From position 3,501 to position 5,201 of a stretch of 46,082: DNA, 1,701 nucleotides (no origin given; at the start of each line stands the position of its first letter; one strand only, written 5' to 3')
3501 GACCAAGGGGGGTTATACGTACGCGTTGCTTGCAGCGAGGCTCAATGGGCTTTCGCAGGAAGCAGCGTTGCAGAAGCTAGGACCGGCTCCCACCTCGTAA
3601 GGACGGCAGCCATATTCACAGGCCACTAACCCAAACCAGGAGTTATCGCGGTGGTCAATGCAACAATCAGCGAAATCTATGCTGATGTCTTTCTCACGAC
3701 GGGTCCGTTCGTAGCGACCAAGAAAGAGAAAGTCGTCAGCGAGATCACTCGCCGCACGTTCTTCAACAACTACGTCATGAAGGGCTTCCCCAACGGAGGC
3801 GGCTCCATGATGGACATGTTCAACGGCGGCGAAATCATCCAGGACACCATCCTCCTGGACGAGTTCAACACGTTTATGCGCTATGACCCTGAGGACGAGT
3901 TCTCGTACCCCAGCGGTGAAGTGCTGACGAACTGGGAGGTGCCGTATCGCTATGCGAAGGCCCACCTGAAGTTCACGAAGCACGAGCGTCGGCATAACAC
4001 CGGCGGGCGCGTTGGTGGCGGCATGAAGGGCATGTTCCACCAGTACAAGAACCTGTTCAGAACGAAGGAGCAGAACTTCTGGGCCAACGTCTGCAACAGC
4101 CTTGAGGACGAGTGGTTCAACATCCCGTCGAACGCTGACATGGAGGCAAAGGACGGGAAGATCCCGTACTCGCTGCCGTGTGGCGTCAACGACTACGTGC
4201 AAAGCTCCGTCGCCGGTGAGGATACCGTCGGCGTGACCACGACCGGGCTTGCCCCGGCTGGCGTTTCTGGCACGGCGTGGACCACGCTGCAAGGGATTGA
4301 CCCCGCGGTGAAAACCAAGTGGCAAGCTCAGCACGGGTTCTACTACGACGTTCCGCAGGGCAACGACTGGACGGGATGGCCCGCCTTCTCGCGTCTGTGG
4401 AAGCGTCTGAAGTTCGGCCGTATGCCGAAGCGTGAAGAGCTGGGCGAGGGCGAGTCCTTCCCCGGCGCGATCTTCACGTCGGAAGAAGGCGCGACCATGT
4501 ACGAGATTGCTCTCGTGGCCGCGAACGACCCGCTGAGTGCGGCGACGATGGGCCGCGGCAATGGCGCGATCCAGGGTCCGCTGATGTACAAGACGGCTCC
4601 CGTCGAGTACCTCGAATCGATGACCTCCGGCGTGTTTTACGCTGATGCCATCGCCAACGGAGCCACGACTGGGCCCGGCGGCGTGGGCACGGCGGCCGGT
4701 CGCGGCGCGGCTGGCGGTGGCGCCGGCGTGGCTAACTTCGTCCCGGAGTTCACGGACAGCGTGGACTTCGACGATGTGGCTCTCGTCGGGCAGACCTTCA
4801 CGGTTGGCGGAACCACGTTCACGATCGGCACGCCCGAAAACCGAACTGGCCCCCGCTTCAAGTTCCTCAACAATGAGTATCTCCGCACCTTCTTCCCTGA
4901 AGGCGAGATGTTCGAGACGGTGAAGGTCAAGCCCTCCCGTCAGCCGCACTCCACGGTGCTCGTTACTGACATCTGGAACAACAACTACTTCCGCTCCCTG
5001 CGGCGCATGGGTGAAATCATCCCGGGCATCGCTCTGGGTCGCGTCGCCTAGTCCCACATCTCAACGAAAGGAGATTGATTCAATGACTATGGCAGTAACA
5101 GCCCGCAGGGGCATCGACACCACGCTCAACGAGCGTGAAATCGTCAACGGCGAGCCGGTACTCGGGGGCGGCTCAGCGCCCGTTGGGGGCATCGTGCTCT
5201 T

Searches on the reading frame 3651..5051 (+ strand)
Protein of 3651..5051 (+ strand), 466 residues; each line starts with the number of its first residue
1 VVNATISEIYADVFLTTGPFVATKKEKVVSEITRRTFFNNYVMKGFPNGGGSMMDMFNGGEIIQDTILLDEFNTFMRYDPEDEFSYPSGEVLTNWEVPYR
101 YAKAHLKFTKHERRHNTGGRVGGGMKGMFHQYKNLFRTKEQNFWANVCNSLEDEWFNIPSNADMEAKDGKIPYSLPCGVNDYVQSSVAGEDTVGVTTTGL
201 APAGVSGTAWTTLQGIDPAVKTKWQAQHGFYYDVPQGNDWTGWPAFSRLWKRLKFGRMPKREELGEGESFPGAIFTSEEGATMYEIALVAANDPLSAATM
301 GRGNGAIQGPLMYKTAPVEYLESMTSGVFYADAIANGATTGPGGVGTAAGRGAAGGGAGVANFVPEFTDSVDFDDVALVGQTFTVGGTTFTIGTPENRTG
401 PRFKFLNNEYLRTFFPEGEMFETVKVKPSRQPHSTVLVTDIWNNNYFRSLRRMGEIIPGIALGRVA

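Call 9: search_protein_families(library=phrogs, proteins=[window:3651-5051:+])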
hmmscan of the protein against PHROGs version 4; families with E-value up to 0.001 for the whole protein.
window:3651-5051:+ (466 aa): 0 families

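Call 66: search_dna_similar(query=window:3651-5051:+, collection=phages, mode=protein, max_rows=12, max_evalue=0.001)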
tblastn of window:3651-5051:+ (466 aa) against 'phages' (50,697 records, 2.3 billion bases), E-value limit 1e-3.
No match.
